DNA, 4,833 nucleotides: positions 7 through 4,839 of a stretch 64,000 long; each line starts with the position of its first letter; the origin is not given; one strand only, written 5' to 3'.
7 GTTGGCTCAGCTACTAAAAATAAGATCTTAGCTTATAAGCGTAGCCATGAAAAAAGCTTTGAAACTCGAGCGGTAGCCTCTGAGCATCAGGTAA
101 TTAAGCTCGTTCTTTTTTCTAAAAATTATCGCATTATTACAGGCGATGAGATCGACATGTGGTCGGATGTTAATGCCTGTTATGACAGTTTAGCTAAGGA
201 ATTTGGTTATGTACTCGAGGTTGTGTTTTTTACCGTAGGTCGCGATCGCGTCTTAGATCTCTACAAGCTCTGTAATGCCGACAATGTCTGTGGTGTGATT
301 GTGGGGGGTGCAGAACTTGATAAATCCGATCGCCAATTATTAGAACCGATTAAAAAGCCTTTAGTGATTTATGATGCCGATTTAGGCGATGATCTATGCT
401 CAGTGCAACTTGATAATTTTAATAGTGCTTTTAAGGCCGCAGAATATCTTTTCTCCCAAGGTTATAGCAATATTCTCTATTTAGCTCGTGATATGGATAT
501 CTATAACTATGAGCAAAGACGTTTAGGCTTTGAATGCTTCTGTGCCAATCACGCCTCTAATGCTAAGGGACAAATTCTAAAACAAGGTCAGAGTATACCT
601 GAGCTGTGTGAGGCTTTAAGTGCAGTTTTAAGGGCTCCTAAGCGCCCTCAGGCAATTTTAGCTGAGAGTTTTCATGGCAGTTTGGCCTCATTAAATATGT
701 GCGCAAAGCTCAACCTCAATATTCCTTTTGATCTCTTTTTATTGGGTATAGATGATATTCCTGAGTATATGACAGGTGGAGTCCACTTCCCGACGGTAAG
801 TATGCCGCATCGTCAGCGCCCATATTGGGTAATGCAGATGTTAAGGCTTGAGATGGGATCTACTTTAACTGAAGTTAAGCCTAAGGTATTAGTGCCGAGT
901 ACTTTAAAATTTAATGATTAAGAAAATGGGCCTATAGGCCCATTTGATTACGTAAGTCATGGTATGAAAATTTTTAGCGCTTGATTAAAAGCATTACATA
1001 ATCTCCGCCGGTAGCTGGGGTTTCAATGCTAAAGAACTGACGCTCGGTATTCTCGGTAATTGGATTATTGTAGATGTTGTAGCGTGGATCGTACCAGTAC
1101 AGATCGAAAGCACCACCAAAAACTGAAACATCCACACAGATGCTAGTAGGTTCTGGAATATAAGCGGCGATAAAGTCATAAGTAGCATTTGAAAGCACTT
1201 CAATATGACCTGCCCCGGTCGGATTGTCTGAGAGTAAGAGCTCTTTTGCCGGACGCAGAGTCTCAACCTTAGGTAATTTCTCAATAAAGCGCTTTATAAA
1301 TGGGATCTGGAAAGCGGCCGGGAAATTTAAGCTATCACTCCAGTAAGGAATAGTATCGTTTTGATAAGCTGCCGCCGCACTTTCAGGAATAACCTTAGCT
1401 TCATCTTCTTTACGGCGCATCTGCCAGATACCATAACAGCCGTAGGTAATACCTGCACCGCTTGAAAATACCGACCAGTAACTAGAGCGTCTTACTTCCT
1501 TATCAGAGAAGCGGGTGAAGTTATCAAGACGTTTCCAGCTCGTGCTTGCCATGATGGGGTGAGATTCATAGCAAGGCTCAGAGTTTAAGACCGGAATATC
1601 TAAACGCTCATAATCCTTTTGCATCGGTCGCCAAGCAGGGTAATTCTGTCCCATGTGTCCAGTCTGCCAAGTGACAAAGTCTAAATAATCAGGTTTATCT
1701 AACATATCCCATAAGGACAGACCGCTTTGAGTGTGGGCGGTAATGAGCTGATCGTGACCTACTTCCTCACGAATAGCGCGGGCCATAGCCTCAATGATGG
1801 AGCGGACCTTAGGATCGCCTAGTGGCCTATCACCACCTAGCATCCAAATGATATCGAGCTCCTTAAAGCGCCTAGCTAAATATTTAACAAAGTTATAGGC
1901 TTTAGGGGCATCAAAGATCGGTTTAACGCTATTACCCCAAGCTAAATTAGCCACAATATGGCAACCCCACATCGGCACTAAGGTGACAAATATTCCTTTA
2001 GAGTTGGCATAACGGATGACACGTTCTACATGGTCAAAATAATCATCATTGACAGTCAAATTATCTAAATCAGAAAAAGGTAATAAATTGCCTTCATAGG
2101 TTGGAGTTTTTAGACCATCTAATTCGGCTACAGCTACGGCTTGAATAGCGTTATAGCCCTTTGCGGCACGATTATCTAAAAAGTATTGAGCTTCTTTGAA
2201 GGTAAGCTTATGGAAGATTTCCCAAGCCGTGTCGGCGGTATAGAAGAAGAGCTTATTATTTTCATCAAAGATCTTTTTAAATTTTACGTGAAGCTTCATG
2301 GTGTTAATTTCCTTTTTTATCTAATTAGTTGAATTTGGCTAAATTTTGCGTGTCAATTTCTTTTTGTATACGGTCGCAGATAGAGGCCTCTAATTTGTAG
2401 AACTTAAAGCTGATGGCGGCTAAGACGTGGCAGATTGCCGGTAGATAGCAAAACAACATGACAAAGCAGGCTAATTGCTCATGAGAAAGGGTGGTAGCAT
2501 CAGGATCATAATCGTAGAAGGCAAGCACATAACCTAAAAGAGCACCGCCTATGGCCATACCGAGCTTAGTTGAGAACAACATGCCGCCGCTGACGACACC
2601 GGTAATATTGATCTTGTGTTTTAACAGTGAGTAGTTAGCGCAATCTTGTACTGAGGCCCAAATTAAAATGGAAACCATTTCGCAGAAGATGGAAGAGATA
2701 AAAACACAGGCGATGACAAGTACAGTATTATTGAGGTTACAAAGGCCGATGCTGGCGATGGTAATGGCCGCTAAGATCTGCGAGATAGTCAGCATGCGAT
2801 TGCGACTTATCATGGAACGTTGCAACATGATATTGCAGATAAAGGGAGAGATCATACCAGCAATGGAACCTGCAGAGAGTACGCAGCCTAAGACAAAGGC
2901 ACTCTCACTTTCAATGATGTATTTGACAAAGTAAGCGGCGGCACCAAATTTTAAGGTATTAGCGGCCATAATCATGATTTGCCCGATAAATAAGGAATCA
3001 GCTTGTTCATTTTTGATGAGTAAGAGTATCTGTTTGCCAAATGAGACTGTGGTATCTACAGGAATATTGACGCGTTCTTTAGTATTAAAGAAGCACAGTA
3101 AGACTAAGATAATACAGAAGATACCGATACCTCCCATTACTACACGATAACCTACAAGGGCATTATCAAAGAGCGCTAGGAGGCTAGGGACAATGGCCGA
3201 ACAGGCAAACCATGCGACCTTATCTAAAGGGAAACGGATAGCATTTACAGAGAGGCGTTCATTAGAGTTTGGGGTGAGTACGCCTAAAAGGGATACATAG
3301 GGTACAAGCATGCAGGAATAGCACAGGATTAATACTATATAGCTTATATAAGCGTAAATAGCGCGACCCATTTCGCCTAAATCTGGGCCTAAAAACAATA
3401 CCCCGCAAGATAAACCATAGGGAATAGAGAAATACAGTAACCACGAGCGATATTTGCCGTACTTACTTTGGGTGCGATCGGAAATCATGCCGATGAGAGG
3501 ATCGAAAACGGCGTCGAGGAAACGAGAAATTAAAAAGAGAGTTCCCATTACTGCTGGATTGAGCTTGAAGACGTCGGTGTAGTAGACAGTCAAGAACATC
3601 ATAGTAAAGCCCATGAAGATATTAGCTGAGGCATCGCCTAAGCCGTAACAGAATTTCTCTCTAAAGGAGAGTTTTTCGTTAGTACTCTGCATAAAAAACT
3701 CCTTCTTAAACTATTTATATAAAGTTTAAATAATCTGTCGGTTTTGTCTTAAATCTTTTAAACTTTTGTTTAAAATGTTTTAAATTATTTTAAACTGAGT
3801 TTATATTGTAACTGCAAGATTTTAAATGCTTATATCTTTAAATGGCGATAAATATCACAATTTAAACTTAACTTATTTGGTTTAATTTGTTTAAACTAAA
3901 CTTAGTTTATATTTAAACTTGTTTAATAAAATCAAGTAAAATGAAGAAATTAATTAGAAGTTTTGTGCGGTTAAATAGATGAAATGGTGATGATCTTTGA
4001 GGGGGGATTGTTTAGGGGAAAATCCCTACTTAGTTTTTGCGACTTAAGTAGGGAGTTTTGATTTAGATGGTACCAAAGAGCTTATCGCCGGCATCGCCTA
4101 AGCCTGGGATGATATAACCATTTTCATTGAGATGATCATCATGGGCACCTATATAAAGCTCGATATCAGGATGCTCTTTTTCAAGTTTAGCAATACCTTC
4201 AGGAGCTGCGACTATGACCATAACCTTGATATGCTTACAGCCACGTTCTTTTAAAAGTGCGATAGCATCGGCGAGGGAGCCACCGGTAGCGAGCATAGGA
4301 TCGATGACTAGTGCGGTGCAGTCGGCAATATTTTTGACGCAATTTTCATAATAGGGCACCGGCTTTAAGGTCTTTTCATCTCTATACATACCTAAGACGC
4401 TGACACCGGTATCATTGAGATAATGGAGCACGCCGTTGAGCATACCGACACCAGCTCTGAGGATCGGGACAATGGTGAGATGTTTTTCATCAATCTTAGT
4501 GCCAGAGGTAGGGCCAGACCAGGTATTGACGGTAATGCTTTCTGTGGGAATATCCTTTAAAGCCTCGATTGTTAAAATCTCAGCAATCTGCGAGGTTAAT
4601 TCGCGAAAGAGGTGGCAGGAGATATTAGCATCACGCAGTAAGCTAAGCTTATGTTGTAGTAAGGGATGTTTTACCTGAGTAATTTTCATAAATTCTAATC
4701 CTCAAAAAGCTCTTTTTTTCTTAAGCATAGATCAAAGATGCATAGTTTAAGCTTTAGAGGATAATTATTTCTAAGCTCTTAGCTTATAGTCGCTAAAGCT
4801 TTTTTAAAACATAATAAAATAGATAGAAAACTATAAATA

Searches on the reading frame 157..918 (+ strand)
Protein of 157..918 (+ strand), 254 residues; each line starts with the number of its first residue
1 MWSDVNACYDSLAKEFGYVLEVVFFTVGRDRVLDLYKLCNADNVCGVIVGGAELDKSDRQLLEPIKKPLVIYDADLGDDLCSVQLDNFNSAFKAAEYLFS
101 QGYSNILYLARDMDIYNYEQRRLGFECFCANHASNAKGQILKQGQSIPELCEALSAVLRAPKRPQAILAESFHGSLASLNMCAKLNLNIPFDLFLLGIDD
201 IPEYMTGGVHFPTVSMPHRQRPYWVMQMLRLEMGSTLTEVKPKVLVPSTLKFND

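Call 50: search_protein_families(library=pfam, proteins=[window:157-918:+])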
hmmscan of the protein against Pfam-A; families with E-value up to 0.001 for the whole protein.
window:157-918:+ (254 aa): 2 families
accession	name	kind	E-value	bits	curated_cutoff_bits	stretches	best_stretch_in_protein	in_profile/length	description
PF13377.12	Peripla_BP_3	-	1.2e-06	29.1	26.5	1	95-239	1-151/167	Periplasmic binding protein-like domain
PF00532.27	Peripla_BP_1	-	1.3e-06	28.6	22.2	1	2-170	16-189/281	Periplasmic binding proteins and sugar binding domain of LacI family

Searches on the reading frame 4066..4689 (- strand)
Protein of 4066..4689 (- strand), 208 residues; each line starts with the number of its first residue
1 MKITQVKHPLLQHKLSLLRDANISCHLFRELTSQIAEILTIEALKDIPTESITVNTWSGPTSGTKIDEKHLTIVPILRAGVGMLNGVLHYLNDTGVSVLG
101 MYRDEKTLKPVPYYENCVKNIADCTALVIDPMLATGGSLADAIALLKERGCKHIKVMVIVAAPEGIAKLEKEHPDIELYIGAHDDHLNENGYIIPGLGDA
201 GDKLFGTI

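Call 50: search_protein_families(library=pfam, proteins=[window:4066-4689:-])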
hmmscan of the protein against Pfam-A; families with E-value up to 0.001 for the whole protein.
window:4066-4689:- (208 aa): 2 families
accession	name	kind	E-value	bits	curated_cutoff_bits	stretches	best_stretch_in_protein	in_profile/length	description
PF14681.12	UPRTase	-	5.3e-65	219.2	27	1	6-207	2-206/206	Uracil phosphoribosyltransferase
PF00156.33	Pribosyltran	-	2.9e-14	53.1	26.3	1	42-171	3-135/158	Phosphoribosyl transferase domain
